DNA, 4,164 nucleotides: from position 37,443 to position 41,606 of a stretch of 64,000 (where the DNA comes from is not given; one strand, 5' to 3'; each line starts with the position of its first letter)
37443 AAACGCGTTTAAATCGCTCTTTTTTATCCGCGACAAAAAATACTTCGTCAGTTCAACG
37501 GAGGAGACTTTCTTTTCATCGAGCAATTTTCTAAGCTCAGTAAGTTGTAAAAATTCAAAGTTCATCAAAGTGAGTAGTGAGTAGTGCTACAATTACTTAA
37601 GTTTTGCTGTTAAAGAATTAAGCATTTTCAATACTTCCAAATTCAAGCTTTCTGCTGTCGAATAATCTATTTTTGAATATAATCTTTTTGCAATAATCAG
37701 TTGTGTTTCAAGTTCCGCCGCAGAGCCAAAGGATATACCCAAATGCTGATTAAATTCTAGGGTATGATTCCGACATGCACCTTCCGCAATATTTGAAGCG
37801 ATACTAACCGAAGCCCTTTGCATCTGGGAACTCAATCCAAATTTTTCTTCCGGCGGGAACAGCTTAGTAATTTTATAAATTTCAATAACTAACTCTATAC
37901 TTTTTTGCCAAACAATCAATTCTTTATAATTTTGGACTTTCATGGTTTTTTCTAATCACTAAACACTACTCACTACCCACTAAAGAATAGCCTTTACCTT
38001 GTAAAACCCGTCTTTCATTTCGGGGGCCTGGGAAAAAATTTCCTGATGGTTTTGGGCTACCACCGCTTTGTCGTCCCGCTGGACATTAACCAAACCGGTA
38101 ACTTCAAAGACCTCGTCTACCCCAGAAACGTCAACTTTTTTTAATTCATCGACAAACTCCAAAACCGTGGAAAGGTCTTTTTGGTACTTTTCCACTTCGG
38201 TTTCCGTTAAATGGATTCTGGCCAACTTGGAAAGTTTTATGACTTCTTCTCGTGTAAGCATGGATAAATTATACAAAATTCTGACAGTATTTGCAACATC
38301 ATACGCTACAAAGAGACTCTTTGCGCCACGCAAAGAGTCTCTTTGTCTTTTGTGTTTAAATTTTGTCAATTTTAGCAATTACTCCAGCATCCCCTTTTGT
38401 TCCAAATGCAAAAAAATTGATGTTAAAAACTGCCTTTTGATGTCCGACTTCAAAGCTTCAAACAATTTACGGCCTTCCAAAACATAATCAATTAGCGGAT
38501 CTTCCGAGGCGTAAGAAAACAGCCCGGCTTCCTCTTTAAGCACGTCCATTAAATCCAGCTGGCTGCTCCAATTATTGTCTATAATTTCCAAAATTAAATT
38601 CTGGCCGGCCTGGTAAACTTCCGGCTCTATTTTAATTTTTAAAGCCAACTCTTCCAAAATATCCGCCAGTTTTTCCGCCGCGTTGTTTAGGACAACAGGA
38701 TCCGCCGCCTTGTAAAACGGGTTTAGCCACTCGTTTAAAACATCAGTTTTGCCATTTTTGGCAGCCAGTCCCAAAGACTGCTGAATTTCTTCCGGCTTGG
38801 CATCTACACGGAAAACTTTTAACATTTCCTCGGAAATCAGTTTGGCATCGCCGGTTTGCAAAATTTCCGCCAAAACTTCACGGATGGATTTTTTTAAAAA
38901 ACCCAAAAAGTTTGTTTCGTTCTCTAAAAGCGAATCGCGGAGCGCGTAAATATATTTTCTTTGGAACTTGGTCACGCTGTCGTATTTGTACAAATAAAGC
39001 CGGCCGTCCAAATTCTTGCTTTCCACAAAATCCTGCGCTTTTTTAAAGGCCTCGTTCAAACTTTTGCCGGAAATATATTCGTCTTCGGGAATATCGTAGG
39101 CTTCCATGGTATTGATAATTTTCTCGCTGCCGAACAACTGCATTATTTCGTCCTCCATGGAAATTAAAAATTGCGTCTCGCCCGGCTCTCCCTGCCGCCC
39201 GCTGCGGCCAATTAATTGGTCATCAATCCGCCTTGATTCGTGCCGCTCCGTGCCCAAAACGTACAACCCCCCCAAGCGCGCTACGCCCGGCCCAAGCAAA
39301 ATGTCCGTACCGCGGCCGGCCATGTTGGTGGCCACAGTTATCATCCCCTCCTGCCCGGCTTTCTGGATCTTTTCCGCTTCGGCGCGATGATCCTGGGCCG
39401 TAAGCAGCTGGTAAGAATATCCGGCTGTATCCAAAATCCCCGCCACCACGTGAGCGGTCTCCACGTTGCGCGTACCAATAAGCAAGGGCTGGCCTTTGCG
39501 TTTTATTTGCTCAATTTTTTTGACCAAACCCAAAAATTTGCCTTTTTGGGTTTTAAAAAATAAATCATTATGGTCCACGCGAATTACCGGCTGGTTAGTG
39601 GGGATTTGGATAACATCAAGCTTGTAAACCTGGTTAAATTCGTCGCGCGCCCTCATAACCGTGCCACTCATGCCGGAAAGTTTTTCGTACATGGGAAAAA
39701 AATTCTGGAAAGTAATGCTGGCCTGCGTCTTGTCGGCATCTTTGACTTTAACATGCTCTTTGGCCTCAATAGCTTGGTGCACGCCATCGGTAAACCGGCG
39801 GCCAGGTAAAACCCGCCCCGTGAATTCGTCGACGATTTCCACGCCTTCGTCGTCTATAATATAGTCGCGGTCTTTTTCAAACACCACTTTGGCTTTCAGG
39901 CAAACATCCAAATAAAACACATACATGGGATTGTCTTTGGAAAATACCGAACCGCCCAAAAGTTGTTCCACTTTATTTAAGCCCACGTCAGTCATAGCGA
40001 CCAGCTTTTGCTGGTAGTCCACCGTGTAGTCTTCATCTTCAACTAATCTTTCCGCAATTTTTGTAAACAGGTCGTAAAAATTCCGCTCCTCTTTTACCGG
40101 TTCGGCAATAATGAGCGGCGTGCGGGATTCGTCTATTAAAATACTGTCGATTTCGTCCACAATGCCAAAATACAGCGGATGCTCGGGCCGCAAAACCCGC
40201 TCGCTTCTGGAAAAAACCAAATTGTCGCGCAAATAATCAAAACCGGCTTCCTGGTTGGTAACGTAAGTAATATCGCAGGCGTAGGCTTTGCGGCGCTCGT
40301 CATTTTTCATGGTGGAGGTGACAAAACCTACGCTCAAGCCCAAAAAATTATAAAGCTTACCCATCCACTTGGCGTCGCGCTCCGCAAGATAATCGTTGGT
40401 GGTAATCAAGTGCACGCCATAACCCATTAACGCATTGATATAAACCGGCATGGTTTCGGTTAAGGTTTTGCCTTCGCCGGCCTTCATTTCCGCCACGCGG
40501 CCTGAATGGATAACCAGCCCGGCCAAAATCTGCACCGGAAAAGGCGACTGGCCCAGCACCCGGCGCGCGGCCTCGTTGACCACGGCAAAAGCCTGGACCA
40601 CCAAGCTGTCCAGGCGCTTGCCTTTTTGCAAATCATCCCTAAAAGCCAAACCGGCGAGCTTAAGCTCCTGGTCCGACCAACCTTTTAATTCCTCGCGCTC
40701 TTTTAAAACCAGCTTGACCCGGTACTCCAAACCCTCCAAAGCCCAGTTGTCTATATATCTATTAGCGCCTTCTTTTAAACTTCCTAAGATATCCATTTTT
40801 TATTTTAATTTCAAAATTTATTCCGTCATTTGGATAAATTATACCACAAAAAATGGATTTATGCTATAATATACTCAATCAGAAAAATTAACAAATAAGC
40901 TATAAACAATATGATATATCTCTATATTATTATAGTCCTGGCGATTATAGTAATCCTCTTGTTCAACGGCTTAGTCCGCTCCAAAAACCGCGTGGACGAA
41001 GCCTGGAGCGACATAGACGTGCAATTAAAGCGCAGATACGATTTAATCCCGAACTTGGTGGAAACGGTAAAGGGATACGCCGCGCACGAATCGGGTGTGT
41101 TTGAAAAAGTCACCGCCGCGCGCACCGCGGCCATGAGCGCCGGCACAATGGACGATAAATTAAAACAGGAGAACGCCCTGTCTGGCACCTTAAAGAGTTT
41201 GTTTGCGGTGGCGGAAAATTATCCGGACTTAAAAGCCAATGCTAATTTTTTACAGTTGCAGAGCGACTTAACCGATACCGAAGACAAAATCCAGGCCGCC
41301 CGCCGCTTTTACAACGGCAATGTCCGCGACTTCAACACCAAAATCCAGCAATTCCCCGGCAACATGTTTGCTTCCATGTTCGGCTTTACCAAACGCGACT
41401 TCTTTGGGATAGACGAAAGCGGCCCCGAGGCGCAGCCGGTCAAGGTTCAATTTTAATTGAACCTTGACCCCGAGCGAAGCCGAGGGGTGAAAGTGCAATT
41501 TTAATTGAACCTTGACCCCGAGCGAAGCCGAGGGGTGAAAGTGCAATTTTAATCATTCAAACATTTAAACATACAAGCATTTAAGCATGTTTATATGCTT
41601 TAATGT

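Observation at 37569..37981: Four-helix-bundle (bAvd / rRNA-IVS-protein family) gene inserted into the gatCAB operon as an IR-flanked cassette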

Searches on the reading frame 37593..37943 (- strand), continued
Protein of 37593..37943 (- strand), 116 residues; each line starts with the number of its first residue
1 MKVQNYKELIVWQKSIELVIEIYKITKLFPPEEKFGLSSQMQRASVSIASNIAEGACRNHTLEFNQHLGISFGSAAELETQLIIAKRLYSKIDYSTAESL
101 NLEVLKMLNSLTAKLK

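Call 90: find_encoding_contigs(protein=P0245, flank=1500, max_places=2)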
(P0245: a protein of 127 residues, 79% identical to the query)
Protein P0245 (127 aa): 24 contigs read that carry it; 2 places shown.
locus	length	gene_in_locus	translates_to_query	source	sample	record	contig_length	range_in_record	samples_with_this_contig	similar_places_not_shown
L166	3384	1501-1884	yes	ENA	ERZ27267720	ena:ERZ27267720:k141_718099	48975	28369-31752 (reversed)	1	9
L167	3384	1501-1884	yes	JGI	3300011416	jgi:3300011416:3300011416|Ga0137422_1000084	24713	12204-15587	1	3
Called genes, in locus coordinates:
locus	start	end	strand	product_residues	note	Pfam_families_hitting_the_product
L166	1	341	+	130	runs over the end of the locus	PF03652:RuvX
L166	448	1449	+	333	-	PF01087:GalP_UDP_transf, PF01230:HIT (faint), PF16268:DUF4921 (faint), PF02744:GalP_UDP_tr_C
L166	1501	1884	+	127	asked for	PF13366:PDDEXK_3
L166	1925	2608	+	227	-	PF00121:TIM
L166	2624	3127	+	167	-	PF02502:LacAB_rpiB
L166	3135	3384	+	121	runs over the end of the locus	PF05635:23S_rRNA_IVP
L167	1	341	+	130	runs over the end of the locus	PF03652:RuvX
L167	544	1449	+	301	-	PF01087:GalP_UDP_transf, PF16268:DUF4921 (faint), PF01230:HIT (faint), PF02744:GalP_UDP_tr_C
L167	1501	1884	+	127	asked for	PF13366:PDDEXK_3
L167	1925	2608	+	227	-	PF00121:TIM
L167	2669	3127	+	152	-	PF02502:LacAB_rpiB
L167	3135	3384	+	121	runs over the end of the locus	PF05635:23S_rRNA_IVP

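Call 91: find_encoding_contigs(protein=P0251, flank=1500, max_places=2)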
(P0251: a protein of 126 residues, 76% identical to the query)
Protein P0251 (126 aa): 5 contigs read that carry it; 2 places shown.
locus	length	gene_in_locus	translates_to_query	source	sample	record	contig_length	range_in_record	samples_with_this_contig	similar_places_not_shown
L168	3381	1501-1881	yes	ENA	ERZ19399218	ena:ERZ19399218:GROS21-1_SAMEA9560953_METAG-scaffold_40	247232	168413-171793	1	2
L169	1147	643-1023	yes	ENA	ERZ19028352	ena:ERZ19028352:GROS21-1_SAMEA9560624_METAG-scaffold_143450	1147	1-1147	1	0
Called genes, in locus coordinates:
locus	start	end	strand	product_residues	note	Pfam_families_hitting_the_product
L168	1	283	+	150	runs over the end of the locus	PF12666:PrgI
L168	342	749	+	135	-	PF13366:PDDEXK_3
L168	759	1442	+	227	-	PF26593:TraC-like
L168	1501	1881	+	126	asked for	PF13366:PDDEXK_3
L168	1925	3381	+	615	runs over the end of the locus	PF01935:DUF87 (weak), PF12846:AAA_10, PF19044:P-loop_TraG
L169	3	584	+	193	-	?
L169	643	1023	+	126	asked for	PF13366:PDDEXK_3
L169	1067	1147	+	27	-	?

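Call 92: find_encoding_contigs(protein=P0257, flank=1500, max_places=2)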
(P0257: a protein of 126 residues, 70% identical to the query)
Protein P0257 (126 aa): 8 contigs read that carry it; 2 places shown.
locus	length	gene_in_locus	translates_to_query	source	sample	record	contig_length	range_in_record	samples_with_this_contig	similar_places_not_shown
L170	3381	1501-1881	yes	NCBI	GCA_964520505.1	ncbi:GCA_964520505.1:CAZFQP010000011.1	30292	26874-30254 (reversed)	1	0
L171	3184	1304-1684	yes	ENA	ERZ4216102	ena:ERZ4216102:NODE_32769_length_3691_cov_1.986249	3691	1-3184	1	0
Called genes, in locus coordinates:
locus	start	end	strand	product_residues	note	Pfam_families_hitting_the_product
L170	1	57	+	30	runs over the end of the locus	?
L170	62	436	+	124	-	-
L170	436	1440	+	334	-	PF01087:GalP_UDP_transf, PF16268:DUF4921, PF02744:GalP_UDP_tr_C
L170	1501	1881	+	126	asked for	PF13366:PDDEXK_3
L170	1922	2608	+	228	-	PF00121:TIM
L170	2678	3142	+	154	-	PF02502:LacAB_rpiB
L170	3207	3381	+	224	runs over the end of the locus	PF00834:Ribul_P_3_epim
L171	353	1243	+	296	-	PF01087:GalP_UDP_transf, PF16268:DUF4921, PF02744:GalP_UDP_tr_C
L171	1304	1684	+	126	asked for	PF13366:PDDEXK_3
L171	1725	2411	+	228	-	PF00121:TIM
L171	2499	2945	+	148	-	PF02502:LacAB_rpiB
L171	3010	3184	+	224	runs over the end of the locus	PF00834:Ribul_P_3_epim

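Call 93: find_encoding_contigs(protein=P0270, flank=1500, max_places=2)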
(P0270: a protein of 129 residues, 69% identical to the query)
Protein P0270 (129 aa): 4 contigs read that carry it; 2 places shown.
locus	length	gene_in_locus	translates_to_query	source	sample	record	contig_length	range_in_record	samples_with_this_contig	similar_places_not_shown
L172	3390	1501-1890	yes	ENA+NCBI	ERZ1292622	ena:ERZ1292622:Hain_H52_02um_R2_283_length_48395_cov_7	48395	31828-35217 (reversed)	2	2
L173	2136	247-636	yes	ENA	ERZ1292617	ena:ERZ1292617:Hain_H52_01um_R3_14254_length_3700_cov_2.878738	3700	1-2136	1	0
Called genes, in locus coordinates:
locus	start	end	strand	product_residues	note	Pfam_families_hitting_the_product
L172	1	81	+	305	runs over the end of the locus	PF13366:PDDEXK_3, PF03652:RuvX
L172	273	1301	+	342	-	PF01087:GalP_UDP_transf, PF16268:DUF4921, PF01230:HIT (faint), PF02744:GalP_UDP_tr_C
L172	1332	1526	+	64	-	-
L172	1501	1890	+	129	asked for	PF13366:PDDEXK_3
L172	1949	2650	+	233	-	PF00121:TIM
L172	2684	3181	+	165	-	PF02502:LacAB_rpiB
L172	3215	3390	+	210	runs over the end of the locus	PF00834:Ribul_P_3_epim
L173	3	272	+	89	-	?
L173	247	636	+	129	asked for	PF13366:PDDEXK_3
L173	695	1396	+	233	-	PF00121:TIM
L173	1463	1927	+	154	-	PF02502:LacAB_rpiB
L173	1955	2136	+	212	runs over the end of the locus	PF00834:Ribul_P_3_epim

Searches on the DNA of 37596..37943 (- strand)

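Call 59: search_rna_families(sources=[L149, L150], threshold=gathering)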
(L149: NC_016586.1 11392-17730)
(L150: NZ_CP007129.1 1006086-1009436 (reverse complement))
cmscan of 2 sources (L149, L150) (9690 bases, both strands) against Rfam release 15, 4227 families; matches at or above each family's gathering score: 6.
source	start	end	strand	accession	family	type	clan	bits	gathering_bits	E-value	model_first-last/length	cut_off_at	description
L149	1792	4990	+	RF02541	LSU_rRNA_bacteria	Gene; rRNA;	CL00112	2692.8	50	0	1-2925/2925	no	Bacterial large subunit ribosomal RNA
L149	1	1190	+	RF00177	SSU_rRNA_bacteria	Gene; rRNA;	CL00111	1254.3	50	0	328-1533/1533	5'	Bacterial small subunit ribosomal RNA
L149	5131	5246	+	RF00001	5S_rRNA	Gene; rRNA;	CL00113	89.1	38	1.4e-18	1-120/120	no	5S ribosomal RNA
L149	1301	1374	+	RF00005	tRNA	Gene; tRNA;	CL00001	73.4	29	5.5e-15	1-71/71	no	tRNA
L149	1406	1478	+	RF00005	tRNA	Gene; tRNA;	CL00001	67.5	29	2.4e-13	1-71/71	no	tRNA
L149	5328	5401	+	RF00005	tRNA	Gene; tRNA;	CL00001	64.9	29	1.2e-12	1-71/71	no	tRNA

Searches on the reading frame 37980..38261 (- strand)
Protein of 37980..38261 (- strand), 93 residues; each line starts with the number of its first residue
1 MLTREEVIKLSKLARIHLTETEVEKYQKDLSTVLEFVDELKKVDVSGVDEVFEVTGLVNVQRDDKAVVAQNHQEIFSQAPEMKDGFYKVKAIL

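Call 5: search_protein_families(library=pfam, proteins=[window:37980-38261:-], max_evalue=0.01)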
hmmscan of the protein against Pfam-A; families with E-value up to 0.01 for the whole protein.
window:37980-38261:- (93 aa): 2 families
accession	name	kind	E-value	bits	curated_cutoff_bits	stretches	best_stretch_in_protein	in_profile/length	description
PF02686.20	GatC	-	1.3e-17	64.2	23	1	18-89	1-66/66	Glu-tRNAGln amidotransferase C subunit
PF20977.2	GatF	-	0.0013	19.3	33.4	1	3-50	39-86/150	Glutamyl-tRNA(Gln) amidotransferase subunit F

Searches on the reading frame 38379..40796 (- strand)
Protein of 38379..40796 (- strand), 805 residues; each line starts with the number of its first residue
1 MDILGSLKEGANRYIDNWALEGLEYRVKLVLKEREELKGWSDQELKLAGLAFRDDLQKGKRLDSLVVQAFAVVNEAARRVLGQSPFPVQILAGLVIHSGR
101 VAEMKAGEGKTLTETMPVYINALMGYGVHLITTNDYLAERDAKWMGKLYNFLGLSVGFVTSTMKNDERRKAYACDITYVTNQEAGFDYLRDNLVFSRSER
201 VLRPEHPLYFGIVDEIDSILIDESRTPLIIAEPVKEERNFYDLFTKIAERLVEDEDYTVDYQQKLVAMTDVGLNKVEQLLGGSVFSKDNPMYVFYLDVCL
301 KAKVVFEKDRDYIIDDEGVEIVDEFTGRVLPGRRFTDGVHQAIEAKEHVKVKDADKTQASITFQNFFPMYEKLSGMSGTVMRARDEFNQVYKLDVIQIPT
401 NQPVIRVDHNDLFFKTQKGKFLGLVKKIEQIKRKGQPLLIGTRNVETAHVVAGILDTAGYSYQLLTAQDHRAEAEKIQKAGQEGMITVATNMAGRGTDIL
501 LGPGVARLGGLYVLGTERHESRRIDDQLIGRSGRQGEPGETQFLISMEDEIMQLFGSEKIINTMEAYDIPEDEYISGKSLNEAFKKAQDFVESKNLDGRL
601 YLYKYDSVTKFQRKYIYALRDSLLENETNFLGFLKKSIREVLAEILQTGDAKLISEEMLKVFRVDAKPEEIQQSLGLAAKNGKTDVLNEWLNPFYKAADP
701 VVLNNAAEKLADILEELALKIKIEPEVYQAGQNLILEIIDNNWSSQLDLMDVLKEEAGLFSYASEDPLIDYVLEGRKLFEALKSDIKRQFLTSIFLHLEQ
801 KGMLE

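Call 66: search_protein_families(library=pfam, proteins=[window:38379-40796:-], max_evalue=0.001)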
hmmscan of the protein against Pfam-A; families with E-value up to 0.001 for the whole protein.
window:38379-40796:- (805 aa): 4 families
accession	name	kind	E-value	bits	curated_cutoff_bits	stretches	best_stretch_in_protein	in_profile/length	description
PF07517.20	SecA_DEAD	-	4.2e-108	361.4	24.6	1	22-388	15-290/290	SecA DEAD-like domain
PF21090.3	P-loop_SecA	-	1.5e-59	201.5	27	2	403-502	1-100/205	SecA P-loop domain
PF07516.18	SecA_SW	-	1.6e-31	110.4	26.7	1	575-795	2-197/200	SecA Wing and Scaffold domain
PF01043.26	SecA_PP_bind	-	1.3e-30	106.7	23.5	1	237-344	2-110/110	SecA preprotein cross-linking domain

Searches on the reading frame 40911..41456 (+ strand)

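Call 66: search_protein_families(library=pfam, proteins=[window:40911-41456:+], max_evalue=0.001)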
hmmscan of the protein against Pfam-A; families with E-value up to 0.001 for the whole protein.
window:40911-41456:+ (181 aa): 1 family
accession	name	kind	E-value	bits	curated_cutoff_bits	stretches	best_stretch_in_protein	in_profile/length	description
PF04011.17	LemA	-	7e-63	211.3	26.2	1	31-181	1-149/149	LemA family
